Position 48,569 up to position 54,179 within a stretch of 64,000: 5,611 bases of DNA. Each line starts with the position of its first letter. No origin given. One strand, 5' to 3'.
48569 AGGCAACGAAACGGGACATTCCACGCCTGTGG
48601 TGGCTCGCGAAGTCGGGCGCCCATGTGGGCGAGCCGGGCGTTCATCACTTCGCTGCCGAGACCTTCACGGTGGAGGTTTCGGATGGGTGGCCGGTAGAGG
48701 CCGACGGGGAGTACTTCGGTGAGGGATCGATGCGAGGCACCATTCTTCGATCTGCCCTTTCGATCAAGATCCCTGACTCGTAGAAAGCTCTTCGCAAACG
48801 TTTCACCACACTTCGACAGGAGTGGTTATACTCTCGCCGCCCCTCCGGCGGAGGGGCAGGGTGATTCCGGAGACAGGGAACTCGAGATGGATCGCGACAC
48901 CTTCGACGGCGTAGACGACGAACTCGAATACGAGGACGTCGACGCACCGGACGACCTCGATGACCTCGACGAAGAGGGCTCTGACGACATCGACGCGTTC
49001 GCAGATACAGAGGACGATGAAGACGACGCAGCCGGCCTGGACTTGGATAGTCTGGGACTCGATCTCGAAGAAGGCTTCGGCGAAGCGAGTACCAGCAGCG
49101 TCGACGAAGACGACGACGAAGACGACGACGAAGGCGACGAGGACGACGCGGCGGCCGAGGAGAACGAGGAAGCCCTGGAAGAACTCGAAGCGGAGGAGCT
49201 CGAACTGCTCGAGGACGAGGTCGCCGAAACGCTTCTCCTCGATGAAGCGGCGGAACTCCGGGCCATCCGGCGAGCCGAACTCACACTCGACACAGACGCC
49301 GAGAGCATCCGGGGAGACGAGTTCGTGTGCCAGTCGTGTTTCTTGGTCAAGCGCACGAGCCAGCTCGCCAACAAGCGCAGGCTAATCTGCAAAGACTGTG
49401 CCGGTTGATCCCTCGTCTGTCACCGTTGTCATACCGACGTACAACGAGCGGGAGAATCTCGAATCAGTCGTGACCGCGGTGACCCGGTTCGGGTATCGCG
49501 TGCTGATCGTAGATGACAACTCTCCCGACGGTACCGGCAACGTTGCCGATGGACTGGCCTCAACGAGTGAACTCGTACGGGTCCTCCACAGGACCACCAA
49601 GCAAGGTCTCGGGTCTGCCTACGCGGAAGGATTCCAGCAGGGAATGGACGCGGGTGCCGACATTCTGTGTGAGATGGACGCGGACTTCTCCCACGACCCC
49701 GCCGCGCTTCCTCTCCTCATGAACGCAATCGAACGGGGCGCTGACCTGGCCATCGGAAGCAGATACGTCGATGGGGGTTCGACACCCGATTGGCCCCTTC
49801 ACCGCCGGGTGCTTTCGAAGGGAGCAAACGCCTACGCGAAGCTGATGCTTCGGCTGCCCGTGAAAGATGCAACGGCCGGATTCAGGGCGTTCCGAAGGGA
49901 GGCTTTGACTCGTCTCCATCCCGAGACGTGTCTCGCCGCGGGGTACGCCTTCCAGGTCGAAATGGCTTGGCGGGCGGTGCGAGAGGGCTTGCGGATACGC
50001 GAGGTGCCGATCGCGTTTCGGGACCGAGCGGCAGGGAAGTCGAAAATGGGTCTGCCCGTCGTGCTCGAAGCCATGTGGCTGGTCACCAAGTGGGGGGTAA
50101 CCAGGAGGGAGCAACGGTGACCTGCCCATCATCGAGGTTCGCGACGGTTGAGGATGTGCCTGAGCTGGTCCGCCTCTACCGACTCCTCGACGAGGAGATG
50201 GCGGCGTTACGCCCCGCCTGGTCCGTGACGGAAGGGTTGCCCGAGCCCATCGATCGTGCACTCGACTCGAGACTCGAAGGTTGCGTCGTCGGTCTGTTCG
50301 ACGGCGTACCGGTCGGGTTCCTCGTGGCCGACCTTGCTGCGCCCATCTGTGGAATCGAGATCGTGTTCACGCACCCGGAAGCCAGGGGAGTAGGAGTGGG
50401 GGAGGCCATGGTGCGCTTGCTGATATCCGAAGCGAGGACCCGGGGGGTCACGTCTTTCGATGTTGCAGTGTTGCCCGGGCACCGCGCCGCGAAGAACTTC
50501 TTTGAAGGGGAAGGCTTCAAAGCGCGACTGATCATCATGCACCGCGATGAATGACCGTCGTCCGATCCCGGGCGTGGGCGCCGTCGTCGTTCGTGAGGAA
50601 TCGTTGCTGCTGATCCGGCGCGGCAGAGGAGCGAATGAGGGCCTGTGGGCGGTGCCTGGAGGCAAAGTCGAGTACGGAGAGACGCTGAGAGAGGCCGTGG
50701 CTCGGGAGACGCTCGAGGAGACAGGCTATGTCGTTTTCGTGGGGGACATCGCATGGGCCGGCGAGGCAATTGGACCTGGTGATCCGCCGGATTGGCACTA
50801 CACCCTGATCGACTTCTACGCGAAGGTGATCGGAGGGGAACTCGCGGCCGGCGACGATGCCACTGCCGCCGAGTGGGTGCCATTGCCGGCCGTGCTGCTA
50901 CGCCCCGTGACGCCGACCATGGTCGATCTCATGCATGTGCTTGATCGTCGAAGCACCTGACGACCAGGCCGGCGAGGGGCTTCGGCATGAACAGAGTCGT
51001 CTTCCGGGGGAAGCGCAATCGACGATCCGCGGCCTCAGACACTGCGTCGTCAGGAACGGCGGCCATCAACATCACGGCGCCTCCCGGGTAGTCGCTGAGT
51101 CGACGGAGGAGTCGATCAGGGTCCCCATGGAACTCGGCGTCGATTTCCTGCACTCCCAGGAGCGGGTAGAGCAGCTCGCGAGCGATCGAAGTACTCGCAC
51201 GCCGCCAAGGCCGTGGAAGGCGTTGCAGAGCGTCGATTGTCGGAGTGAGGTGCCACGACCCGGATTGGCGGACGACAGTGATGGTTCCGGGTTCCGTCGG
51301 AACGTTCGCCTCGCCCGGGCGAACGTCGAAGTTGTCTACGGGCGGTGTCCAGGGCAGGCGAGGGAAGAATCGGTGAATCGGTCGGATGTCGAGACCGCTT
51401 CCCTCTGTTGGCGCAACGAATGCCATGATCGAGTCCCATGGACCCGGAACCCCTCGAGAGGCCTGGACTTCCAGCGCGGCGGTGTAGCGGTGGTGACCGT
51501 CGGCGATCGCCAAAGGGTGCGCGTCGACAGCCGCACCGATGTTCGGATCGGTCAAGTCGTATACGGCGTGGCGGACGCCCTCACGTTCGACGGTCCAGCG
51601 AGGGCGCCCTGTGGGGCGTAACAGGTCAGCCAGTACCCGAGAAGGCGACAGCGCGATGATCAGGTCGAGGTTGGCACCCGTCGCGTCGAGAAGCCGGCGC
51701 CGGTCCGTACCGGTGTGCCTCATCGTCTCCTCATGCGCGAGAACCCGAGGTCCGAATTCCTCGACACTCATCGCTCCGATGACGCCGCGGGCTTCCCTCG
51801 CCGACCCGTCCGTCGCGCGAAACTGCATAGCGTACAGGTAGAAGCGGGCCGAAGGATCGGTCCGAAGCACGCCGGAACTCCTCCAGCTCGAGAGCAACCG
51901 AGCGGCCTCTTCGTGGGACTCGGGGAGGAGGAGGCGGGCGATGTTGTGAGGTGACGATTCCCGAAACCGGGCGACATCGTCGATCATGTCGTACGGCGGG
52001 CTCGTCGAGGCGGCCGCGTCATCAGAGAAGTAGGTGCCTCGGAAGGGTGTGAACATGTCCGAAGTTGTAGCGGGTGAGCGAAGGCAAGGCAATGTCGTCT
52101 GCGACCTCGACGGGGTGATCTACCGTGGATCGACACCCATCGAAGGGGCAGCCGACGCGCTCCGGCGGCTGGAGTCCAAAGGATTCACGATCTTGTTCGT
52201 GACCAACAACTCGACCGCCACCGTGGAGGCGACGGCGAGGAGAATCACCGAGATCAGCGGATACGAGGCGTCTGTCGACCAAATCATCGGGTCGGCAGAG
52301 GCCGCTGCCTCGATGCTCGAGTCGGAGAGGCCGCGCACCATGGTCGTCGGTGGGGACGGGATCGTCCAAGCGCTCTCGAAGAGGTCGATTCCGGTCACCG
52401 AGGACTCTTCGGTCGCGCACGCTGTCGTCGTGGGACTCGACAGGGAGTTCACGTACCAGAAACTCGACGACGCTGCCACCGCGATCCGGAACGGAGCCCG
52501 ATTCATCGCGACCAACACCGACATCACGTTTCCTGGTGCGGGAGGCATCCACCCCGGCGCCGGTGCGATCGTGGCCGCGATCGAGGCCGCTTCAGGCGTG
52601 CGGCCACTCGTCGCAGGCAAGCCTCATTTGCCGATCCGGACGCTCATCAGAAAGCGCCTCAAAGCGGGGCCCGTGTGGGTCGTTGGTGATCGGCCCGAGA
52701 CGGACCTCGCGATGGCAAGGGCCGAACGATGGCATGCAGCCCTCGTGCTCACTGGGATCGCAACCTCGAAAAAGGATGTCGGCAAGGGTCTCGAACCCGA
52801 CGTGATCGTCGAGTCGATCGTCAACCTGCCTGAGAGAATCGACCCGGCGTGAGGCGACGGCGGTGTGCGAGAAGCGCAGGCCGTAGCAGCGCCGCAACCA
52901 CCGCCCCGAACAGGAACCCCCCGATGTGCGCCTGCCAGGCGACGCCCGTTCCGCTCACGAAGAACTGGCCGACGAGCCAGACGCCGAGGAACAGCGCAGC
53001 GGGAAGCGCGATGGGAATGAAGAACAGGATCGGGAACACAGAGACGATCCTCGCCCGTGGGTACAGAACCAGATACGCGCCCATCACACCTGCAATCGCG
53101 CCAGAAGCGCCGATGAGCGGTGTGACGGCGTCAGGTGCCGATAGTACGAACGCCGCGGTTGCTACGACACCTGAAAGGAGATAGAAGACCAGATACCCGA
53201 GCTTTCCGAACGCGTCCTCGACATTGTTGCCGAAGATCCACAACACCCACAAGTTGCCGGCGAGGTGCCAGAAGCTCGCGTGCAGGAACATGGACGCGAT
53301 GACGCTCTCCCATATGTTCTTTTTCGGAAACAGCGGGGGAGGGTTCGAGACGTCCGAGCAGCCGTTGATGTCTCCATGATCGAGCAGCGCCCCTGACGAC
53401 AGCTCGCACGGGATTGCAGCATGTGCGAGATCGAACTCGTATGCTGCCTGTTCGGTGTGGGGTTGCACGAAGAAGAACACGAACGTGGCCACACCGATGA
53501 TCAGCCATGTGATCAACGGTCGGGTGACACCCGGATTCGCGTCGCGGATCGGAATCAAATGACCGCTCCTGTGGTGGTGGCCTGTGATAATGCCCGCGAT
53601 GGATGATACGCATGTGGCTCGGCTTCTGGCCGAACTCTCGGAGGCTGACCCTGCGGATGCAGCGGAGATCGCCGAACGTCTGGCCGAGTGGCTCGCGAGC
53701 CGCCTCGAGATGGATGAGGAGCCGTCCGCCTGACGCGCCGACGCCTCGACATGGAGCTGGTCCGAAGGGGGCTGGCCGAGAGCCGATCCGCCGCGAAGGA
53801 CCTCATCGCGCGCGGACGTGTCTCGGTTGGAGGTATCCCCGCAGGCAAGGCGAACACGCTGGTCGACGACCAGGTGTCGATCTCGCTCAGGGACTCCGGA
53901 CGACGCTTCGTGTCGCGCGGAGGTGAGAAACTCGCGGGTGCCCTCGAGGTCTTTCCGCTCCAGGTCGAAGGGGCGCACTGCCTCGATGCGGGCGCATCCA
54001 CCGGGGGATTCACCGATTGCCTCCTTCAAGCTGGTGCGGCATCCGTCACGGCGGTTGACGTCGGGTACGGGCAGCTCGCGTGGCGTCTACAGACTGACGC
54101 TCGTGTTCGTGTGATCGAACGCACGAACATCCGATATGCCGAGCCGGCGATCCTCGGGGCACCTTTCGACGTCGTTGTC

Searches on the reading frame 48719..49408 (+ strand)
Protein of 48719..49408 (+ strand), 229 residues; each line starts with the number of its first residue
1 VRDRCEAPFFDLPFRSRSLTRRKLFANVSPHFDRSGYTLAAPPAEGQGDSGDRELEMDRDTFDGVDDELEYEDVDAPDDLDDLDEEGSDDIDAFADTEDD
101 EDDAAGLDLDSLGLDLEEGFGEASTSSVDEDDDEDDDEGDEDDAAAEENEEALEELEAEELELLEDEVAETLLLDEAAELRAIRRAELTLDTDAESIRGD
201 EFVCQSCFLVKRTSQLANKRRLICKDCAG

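Call 22: search_protein_families(library=pfam, proteins=[window:48719-49408:+], max_evalue=0.0001)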
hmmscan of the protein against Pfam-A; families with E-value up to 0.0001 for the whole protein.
window:48719-49408:+ (229 aa): 1 family
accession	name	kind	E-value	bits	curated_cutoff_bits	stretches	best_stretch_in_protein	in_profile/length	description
PF13834.11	DUF4193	-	2.8e-06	28.1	25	1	145-228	12-98/98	Domain of unknown function (DUF4193)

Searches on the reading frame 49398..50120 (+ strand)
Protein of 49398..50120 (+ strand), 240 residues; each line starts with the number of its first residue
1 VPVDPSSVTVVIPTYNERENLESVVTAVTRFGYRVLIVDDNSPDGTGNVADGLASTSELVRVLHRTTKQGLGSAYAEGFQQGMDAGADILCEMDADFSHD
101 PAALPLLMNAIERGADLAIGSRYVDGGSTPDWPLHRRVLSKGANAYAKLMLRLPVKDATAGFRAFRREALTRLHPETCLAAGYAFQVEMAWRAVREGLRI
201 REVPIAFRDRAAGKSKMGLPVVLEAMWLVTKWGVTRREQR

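Call 22: search_protein_families(library=pfam, proteins=[window:49398-50120:+], max_evalue=0.0001)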
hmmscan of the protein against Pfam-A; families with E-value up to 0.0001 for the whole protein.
window:49398-50120:+ (240 aa): 2 families
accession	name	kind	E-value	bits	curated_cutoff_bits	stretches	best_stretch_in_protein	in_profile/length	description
PF00535.33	Glycos_transf_2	-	1.9e-33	116.2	23.3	1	9-170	1-164/168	Glycosyl transferase family 2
PF13641.12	Glyco_tranf_2_3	-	4.9e-08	33.7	27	1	5-206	1-207/230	Glycosyltransferase like family 2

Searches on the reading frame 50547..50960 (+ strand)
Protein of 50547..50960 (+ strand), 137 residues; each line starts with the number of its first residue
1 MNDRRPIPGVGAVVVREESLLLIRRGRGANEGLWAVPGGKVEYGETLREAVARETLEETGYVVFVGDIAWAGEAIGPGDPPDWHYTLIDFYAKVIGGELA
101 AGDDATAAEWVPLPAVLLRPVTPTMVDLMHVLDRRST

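Call 28: search_protein_families(library=pfam, proteins=[window:50547-50960:+], max_evalue=0.0001)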
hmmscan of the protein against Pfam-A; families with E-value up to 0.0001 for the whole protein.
window:50547-50960:+ (137 aa): 2 families
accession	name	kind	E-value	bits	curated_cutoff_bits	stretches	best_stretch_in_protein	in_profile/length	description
PF00293.34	NUDIX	-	1.9e-20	73.7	21.1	1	7-128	3-130/134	NUDIX domain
PF14815.12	NUDIX_4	-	7.9e-06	26.1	35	1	13-64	4-54/113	NUDIX domain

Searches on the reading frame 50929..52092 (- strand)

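Call 23: search_protein_families(library=pfam, proteins=[window:50929-52092:-], max_evalue=0.0001)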
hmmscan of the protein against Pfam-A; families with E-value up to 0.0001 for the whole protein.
window:50929-52092:- (387 aa): 1 family
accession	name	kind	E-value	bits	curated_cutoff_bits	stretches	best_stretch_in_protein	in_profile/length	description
PF06245.16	DUF1015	-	7.7e-43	147.1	25.8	1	15-246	2-266/325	Protein of unknown function (DUF1015)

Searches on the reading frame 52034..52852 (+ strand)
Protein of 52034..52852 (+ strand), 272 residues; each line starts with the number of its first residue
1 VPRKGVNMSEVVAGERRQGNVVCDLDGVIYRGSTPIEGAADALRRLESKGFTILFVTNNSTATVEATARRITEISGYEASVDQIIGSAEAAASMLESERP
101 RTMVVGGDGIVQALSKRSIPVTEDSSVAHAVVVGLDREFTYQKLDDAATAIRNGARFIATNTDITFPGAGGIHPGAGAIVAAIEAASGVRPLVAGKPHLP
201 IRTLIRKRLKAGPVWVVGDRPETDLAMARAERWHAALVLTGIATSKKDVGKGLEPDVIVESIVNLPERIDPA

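Call 23: search_protein_families(library=pfam, proteins=[window:52034-52852:+], max_evalue=0.0001)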
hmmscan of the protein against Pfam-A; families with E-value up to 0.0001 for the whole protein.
window:52034-52852:+ (272 aa): 3 families
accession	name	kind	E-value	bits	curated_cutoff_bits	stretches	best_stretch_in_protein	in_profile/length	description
PF13344.12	Hydrolase_6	-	1.6e-24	86.3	27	1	21-116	1-97/101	Haloacid dehalogenase-like hydrolase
PF00702.32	Hydrolase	-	8e-14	52.9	26.4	2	121-230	80-189/191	haloacid dehalogenase-like hydrolase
PF13242.12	Hydrolase_like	-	1.1e-12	48.1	22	1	193-263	1-73/75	HAD-hyrolase-like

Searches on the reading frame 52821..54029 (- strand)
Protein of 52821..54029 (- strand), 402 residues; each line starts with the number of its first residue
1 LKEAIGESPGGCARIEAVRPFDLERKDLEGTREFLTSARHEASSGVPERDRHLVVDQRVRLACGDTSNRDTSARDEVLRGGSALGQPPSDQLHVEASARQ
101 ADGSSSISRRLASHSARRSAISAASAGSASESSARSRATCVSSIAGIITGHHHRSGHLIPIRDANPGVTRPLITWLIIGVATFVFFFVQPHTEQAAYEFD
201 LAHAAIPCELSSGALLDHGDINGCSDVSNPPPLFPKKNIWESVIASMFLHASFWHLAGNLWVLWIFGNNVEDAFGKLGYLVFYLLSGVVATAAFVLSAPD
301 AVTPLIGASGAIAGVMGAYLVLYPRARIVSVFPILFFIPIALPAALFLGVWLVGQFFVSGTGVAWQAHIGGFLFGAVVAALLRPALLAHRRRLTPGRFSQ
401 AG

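Call 23: search_protein_families(library=pfam, proteins=[window:52821-54029:-], max_evalue=0.0001)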
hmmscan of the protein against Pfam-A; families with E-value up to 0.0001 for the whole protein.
window:52821-54029:- (402 aa): 1 family
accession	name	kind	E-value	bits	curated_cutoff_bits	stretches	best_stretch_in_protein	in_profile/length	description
PF01694.28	Rhomboid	-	1e-31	110.5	22.6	1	240-383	4-141/143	Rhomboid domain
